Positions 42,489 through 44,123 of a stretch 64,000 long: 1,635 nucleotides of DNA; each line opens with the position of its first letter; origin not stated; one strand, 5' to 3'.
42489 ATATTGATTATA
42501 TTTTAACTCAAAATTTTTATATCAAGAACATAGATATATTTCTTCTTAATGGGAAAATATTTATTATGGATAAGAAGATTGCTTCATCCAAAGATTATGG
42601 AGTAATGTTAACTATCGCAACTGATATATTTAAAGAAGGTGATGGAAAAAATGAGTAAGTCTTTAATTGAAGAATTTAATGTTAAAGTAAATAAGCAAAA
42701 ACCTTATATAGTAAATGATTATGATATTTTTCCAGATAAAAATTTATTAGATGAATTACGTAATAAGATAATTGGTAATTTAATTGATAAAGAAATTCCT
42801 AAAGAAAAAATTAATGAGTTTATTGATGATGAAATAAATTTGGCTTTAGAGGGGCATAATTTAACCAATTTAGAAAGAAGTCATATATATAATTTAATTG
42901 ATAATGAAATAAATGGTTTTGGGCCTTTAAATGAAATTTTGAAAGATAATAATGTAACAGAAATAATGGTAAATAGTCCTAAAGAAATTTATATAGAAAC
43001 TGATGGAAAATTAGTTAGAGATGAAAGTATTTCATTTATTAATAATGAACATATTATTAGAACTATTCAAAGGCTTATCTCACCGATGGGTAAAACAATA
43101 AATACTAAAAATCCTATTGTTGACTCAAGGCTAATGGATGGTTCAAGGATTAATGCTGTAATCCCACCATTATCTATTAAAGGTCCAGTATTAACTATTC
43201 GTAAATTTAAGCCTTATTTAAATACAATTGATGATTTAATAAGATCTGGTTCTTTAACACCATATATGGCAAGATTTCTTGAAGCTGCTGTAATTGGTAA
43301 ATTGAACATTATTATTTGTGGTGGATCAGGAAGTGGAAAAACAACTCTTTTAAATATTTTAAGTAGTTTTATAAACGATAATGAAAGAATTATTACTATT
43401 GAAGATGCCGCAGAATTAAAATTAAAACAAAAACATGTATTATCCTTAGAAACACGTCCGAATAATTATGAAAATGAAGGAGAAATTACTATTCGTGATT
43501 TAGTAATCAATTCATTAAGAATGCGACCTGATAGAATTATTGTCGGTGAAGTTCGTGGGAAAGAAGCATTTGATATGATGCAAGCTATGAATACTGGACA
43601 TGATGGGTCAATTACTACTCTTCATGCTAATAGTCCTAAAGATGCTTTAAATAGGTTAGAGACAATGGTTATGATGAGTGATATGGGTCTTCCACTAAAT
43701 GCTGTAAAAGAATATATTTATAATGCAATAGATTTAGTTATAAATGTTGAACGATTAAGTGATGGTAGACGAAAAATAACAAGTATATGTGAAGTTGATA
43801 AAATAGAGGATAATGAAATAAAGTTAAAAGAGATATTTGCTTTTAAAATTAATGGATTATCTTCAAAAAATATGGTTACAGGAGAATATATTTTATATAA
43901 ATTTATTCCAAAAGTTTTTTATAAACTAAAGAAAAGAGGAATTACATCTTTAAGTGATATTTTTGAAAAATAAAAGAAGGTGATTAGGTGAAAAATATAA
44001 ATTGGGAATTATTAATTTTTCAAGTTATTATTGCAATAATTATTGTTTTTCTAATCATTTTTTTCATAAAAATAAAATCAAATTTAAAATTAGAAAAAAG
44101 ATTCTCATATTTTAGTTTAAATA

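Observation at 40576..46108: Tad/Flp-type secretion core (TadZ-TadA-TadB-TadC) inserted downstream of tRNA-Arg(CCU), without visible pilin or prepilin peptidase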

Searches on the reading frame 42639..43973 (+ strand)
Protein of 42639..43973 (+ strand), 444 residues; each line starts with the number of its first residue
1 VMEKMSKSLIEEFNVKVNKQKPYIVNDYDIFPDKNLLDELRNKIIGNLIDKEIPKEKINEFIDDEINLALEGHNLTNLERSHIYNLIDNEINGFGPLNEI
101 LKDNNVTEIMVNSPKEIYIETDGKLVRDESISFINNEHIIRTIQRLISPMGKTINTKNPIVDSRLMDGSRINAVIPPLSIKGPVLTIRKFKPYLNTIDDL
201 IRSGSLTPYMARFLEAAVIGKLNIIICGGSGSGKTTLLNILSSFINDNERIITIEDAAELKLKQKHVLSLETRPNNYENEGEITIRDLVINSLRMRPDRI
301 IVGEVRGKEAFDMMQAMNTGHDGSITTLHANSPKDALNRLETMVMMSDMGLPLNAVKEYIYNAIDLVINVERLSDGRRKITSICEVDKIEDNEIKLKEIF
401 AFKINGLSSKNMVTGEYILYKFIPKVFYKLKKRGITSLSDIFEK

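Call 4: search_protein_families(library=pfam, proteins=[window:42639-43973:+], max_evalue=0.01)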
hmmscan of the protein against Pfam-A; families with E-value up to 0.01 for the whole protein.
window:42639-43973:+ (444 aa): 9 families
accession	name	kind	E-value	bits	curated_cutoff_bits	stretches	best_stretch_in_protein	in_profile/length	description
PF00437.27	T2SSE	-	2.8e-59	201.1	24.9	1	93-386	4-287/370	Type II/IV secretion system protein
PF00005.33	ABC_tran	-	3.3e-05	25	25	1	224-265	14-59/137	ABC transporter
PF07724.20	AAA_2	-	0.001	19.5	27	1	222-282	4-63/166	AAA domain (Cdc48 subfamily)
PF01078.27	Mg_chelatase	-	0.0013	18.6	20.3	1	211-258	12-59/207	Magnesium chelatase, subunit ChlI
PF00735.24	Septin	-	0.0022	17.8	26.2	1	221-270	4-48/280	Septin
PF13521.12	AAA_28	-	0.0024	18.6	27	1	224-266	2-40/164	AAA domain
PF13238.12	AAA_18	-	0.0057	17.5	29.4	0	224-245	1-22/128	AAA domain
PF20720.3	nSTAND3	-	0.0071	16.5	27.2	0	224-261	20-58/155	Novel STAND NTPase 3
PF13401.12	AAA_22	-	0.0081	16.9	27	0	221-258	5-43/130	AAA domain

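Call 5: search_protein_families(library=ncbifam, proteins=[window:42639-43973:+], max_evalue=0.01)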
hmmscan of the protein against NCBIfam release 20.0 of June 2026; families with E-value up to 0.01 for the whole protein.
window:42639-43973:+ (444 aa): 41 families (the best 25 are shown)
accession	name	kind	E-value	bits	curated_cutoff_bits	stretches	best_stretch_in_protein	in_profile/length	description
TIGR03819.1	heli_sec_ATPase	hypoth_equivalog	3e-93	312.7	373.15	1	72-384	30-339/340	TadA family conjugal transfer-associated ATPase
TIGR02788.1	VirB11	equivalog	7.5e-72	242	249.95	2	210-383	133-306/308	P-type DNA transfer ATPase VirB11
NF010475.0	PRK13900.1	equivalog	1.3e-65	221.7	389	2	211-384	150-323/333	type IV secretion system ATPase VirB11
TIGR02782.1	TrbB_P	equivalog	7.9e-65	219.1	304.55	1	98-393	15-300/303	P-type conjugative transfer ATPase TrbB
NF058587.1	archaellum_moto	equivalog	3.5e-58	197.7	550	1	41-416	92-463/527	archaellum flagellar ATPase motor FlaI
NF010469.0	PRK13894.1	subfamily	2e-54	185.1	508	1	97-396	27-317/320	conjugal transfer ATPase TrbB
NF010407.0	PRK13833.1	subfamily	9.4e-49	166.6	499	1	99-395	24-309/323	conjugal transfer protein TrbB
NF053672.1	bindosome_BasE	exception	1.5e-40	139.5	1000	1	87-402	132-441/512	bindosome assembly system ATPase subunit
NF010425.0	PRK13851.1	equivalog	2.1e-38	132.1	461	2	211-372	152-314/344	type IV secretion system protein VirB11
NF041000.1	ATPase_ComGA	equivalog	5.5e-18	64.9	300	1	224-346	131-248/267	competence type IV pilus ATPase ComGA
TIGR01420.1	pilT_fam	subfamily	5.6e-16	58.7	319.1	1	102-342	10-241/343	PilT/PilU family type 4a pilus ATPase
TIGR02525.1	plasmid_TraJ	equivalog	4.8e-15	55.4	368.3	1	225-349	153-277/372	plasmid transfer ATPase TraJ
TIGR02533.1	type_II_gspE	equivalog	3.9e-12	45.6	630.25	1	224-343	246-359/486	type II secretion system ATPase GspE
NF007755.0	PRK10436.1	equivalog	6.1e-12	44.9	617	1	218-345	216-337/465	type II secretion system protein GspE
TIGR02538.1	type_IV_pilB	equivalog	4.8e-11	42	675.65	1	223-344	318-433/564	type IV-A pilus assembly ATPase PilB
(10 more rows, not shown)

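Call 10: find_encoding_contigs(protein=window:42639-43973:+, flank=10000, max_places=6)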
Protein window:42639-43973:+ (444 aa): no gene with exactly this product is on record in the collection.

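Call 12: find_homologous_proteins(query=window:42639-43973:+, max_evalue=1e-20)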
Query window:42639-43973:+ (444 aa): 8000 proteins with E <= 1e-20 among 8000 candidates; the best 120 are listed.
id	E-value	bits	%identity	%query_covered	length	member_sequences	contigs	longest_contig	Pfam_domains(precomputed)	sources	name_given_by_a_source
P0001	6.6e-281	949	100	99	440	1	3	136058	PF00437.27,PF27713.1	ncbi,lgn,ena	-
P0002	2.4e-280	948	100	99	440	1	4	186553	PF00437.27,PF27713.1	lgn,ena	-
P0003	1.1e-231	787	-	-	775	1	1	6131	PF00437.27,PF13245.13,PF13555.13,PF13401.13,PF27713.1,PF13191.13,PF06414.19,PF07724.21,PF00005.34,PF13521.13,PF01580.25,PF20720.4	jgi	jgi:pilus assembly protein CpaF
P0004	2.2e-221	753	76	99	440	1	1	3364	PF00437.27,PF27713.1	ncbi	-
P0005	5.4e-207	706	72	99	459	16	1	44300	PF00437.27,PF27713.1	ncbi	-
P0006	2.0e-204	697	72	99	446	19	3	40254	PF00437.27,PF00005.34,PF27713.1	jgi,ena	-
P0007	6.5e-203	692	71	99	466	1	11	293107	PF00437.27,PF27713.1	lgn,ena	-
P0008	6.9e-203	692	71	99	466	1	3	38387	PF00437.27,PF27713.1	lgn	-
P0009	8.1e-203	692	71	99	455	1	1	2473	PF00437.27,PF27713.1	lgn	-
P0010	8.3e-203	692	71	99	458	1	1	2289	PF00437.27,PF27713.1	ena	-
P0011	8.9e-203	692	71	99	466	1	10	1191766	PF00437.27,PF27713.1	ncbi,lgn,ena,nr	ncbi:MAG TPA: CpaF family protein [Bacilli bacterium]|nr:CpaF family protein [Bacilli bacterium]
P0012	8.9e-203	692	71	99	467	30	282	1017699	PF00437.27,PF27713.1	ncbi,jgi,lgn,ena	-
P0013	8.9e-203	692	71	99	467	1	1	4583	PF00437.27,PF27713.1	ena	-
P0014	1.4e-202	691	70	100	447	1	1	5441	PF00437.27,PF27713.1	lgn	-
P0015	3.0e-202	690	70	98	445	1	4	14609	PF00437.27,PF27713.1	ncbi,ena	-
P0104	4.0e-199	680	74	94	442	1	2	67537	PF00437.27,PF27713.1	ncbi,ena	-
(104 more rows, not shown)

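Call 13: find_encoding_contigs(protein=P0001, flank=10000, max_places=3)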
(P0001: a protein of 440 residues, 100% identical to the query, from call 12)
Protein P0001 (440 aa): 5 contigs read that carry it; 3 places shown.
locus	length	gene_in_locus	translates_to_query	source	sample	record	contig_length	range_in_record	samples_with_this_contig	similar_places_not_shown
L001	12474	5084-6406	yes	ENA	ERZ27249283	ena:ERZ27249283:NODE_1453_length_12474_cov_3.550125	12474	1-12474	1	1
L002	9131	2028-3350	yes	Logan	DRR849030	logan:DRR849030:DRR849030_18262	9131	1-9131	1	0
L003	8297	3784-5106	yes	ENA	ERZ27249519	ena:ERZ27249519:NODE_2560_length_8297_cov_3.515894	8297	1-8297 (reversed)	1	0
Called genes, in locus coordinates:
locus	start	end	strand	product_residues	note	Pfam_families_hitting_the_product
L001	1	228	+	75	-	?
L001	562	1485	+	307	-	PF00781:DAGK_cat, PF19279:YegS_C (weak)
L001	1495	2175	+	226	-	PF06541:ABC_trans_CmpB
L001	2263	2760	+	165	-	PF01966:HD (faint)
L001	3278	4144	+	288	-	-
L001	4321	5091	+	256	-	PF10609:ParA, PF13614:AAA_31, PF01656:CbiA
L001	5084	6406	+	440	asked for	PF00437:T2SSE, PF27713:UCP018868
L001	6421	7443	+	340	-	PF00482:T2SSF (weak)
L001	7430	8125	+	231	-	PF00482:T2SSF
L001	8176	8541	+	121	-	PF13240:Zn_Ribbon_1 (weak), PF13248:Zn_ribbon_3 (weak), PF05154:TM2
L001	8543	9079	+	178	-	PF01765:RRF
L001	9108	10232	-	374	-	PF00266:Aminotran_5, PF00155:Aminotran_1_2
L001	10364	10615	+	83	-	-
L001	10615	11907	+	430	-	PF01464:SLT (faint)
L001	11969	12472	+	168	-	?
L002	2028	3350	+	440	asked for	PF00437:T2SSE, PF27713:UCP018868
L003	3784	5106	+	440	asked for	PF00437:T2SSE, PF27713:UCP018868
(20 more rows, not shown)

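Call 14: find_encoding_contigs(protein=P0012, flank=10000, max_places=3)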
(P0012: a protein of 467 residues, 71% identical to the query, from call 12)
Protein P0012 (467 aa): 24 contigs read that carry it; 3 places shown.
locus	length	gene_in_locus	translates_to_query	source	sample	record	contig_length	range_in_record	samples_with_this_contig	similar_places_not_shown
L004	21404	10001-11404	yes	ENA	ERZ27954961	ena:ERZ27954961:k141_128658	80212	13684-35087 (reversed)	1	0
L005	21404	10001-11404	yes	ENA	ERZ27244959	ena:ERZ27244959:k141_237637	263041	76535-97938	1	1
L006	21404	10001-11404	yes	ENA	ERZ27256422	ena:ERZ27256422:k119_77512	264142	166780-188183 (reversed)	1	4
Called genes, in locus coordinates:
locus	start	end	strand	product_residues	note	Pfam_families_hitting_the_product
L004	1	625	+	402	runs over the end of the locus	PF05958:tRNA_U5-meth_tr, PF06325:PrmA (faint), PF02475:TRM5-TYW2_MTfase, PF03602:Cons_hypoth95, PF05175:MTS (weak), PF01555:N6_N4_Mtase (weak), PF09445:Methyltransf_15 (weak), PF13847:Methyltransf_31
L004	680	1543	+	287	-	PF18164:GNAT_C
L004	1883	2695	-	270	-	PF04203:Sortase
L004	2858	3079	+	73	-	-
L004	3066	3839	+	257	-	-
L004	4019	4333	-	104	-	PF08863:YolD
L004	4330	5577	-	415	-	PF00817:IMS, PF11798:IMS_HHH, PF21999:IMS_HHH_1, PF11799:IMS_C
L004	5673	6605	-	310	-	PF11858:DUF3378, PF01351:RNase_HII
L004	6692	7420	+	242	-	PF02674:Colicin_V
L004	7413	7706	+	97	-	PF00085:Thioredoxin, PF13098:Thioredoxin_2, PF13905:Thioredoxin_8 (faint)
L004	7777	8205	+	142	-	-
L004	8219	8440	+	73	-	PF04964:Flp_Fap (weak)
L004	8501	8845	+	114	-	PF07811:TadE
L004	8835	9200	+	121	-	-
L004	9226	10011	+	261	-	PF01656:CbiA, PF10609:ParA, PF13614:AAA_31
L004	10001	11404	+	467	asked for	PF00437:T2SSE, PF27713:UCP018868 (weak)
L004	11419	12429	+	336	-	PF00482:T2SSF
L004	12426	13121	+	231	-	PF00482:T2SSF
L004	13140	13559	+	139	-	-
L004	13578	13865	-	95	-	-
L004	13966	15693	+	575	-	PF28597:T2SSF_N (weak), PF00482:T2SSF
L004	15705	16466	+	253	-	PF06750:A24_N_bact, PF01478:Peptidase_A24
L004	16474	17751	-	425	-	PF00437:T2SSE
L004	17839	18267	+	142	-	-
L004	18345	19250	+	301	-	PF00294:PfkB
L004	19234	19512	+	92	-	PF01713:Smr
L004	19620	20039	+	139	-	-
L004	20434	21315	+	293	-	PF18595:Nuf2_DHR10-like (faint), PF24555:CC4_CEP85 (faint)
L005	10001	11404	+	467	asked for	PF00437:T2SSE, PF27713:UCP018868 (weak)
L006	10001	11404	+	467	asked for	PF00437:T2SSE, PF27713:UCP018868 (weak)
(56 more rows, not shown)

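Call 17: find_encoding_contigs(protein=P0005, flank=10000, max_places=2)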
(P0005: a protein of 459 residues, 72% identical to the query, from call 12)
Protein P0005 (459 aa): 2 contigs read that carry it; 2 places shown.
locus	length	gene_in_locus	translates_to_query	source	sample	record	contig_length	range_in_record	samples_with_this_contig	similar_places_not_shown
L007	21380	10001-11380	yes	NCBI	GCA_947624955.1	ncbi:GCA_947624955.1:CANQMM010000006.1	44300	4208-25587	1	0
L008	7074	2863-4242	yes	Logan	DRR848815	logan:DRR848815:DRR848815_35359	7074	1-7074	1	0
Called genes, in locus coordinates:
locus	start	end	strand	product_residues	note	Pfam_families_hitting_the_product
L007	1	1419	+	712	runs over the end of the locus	PF00884:Sulfatase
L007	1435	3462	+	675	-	PF01751:Toprim, PF01131:Topoisom_bac, PF01396:Zn_ribbon_Top1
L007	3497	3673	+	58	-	-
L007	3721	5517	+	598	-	PF00009:GTP_EFTU, PF03144:GTP_EFTU_D2, PF22042:EF-G_D2 (weak), PF00679:EFG_C, PF06421:LepA_C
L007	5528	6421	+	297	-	-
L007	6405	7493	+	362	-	PF04055:Radical_SAM, PF06969:HemN_C (weak)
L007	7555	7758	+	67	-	-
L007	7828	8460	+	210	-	PF08239:SH3_3 (weak)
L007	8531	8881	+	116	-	PF07811:TadE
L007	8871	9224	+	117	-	-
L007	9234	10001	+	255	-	PF10609:ParA, PF13614:AAA_31, PF01656:CbiA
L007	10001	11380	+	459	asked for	PF00437:T2SSE, PF27713:UCP018868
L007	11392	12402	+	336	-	PF00482:T2SSF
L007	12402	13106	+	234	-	PF00482:T2SSF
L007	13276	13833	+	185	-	PF01330:RuvA_N, PF14520:HHH_5, PF07499:RuvA_C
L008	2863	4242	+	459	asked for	PF00437:T2SSE, PF27713:UCP018868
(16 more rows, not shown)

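Call 18: find_encoding_contigs(protein=P0104, flank=10000, max_places=2)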
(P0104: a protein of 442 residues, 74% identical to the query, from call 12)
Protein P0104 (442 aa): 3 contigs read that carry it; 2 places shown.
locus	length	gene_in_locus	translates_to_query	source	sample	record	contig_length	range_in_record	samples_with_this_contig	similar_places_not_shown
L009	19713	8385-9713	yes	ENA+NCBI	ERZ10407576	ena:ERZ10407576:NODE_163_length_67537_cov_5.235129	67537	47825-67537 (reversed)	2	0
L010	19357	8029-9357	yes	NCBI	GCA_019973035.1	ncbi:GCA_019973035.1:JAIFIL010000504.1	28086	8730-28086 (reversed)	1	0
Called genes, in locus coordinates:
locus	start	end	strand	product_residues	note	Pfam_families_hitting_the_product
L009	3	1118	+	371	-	?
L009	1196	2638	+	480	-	PF13328:HD_4, PF01966:HD, PF04607:RelA_SpoT, PF02824:TGS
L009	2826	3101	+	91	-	PF05598:DUF772 (weak)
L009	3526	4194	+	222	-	PF02517:Rce1-like (weak)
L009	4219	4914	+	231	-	-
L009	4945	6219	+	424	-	PF01018:GTP1_OBG, PF02421:FeoB_N, PF01926:MMR_HSR1, PF09269:DUF1967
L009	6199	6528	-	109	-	PF02643:DUF192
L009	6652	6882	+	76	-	PF04964:Flp_Fap (weak)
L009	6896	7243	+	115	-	PF07811:TadE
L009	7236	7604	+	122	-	-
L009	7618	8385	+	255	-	PF10609:ParA, PF13614:AAA_31, PF01656:CbiA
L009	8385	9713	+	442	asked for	PF00437:T2SSE, PF27713:UCP018868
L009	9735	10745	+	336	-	PF00482:T2SSF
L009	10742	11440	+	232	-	PF00482:T2SSF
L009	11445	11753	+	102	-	PF12647:RNHCP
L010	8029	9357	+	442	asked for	PF00437:T2SSE, PF27713:UCP018868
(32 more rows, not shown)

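Call 21: find_related_loci(query=window:42639-43973:+, collection=genome_contigs, flank=10000)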
Query window:42639-43973:+ (444 aa) in genome_contigs; peptide patterns used: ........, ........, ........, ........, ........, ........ (x = any residue, [..] = any of these).
599 stretches matched a pattern (row limit reached: there are more); 543 encode a relative of the query (tblastn E <= 1e-3); the best 80 are kept; 80 distinct loci.
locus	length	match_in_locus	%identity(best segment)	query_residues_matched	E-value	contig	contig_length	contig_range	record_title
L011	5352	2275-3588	67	7-443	0e+0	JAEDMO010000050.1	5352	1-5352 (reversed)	MAG: Bacilli bacterium isolate MAG268 NODE_15982_length_5352_cov_28.259015, whole genome shotgun sequence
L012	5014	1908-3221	66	7-443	0e+0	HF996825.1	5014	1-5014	Clostridium sp. CAG:762 genomic scaffold, scf147, whole genome shotgun sequence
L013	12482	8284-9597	66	7-443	0e+0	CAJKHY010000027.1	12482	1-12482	MAG TPA_asm: uncultured Clostridium sp. isolate SRR5558251-bin.8 genome assembly, contig: NODE_490_length_12482_cov_4.00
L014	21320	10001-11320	66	5-443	0e+0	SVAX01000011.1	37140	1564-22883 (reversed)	MAG: Bacillota bacterium isolate SIG213 NODE_24157_length_37140_cov_8.306055, whole genome shotgun sequence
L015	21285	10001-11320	65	5-443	0e+0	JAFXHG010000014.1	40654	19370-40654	MAG: Bacilli bacterium isolate RGIG6413 Sheep_Rectum-5__c200702, whole genome shotgun sequence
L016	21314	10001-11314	66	7-443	0e+0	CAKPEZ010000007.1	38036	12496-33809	MAG: uncultured Bacilli bacterium isolate REFINED_METABAT215_TOP10_CONTIGS_1500_ASSEMBLY_K77_MERGED__Hadza_MoBio_hadza-A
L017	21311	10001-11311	65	7-442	0e+0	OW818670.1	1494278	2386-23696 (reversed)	metagenome genome assembly, chromosome: 1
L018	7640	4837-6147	64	7-442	0e+0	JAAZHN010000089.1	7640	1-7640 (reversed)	MAG: Mollicutes bacterium isolate AS15tlH2ME_33 85432_AS15, whole genome shotgun sequence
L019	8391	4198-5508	64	7-442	0e+0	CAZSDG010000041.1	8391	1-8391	MAG TPA_asm: uncultured Muribaculaceae bacterium isolate SRP294416_co3_254 genome assembly, contig: NODE_18787_length_83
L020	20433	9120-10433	67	5-443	0e+0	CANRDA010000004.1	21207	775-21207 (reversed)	MAG: uncultured Bacilli bacterium isolate Lapin-027__bin13 genome assembly, contig: Lapin-027__NODE_2214_length_21207_co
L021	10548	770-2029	67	25-443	0e+0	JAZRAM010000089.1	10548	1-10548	MAG: Bacilli bacterium isolate T1900045141_TC20190135.MAGScoT_cleanbin_000018 SGB_4920_k141_2070782, whole genome shotgu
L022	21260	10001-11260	66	25-443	0e+0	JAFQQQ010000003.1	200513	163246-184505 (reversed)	MAG: Bacilli bacterium isolate RGIG2062 Goat_Colon-2__c190, whole genome shotgun sequence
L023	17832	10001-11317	65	6-443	0e+0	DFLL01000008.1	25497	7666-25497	MAG TPA_asm: Bacillales bacterium UBA3620 UBA3620_contig_1769, whole genome shotgun sequence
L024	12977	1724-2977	68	25-443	0e+0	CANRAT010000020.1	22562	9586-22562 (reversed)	MAG: uncultured Bacilli bacterium isolate Lapin-016__bin53 genome assembly, contig: Lapin-016__NODE_1966_length_22562_co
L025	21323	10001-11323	65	5-443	0e+0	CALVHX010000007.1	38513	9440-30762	MAG: uncultured Bacilli bacterium isolate BRZ_PI__bin89 genome assembly, contig: BRZ_PI__NODE_1402_length_38513_cov_8.09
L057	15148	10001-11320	63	7-443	2e-177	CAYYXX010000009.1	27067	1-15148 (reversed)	MAG TPA_asm: uncultured Clostridium sp. isolate SRP313737_co1_1 genome assembly, contig: NODE_2798_length_27067_cov_20.2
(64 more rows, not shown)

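Call 23: find_encoding_contigs(protein=P0003, flank=10000, max_places=2)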
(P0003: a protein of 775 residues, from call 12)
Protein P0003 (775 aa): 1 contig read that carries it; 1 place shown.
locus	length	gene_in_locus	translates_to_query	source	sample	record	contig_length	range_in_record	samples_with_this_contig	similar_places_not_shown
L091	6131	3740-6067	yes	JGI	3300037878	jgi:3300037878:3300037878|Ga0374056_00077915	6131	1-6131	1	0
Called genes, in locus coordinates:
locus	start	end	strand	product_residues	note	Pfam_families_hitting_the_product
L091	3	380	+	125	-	?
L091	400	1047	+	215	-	PF01209:Ubie_methyltran, PF08241:Methyltransf_11, PF13649:Methyltransf_25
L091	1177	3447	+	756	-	PF13191:AAA_16, PF20703:nSTAND1, PF13401:AAA_22, PF26549:Tricorn_N, PF07676:PD40, PF26549:Tricorn_N, PF07676:PD40, PF07676:PD40, +7 more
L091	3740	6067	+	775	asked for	PF00437:T2SSE, PF01580:FtsK_SpoIIIE (faint), PF27713:UCP018868, PF00005:ABC_tran (faint), PF06414:Zeta_toxin (faint), PF07724:AAA_2 (faint), PF00437:T2SSE, PF27713:UCP018868, +6 more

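Call 24: find_encoding_contigs(protein=P0004, flank=10000, max_places=2)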
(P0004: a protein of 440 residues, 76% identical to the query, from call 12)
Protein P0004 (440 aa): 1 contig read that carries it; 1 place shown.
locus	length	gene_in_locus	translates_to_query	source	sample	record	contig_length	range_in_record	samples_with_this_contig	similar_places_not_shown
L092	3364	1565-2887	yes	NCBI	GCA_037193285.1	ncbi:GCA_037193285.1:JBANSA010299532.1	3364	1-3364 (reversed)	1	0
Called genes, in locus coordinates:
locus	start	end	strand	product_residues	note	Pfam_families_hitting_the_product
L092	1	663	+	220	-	?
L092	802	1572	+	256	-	PF10609:ParA, PF13614:AAA_31, PF01656:CbiA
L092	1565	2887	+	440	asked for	PF00437:T2SSE, PF27713:UCP018868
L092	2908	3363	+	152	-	?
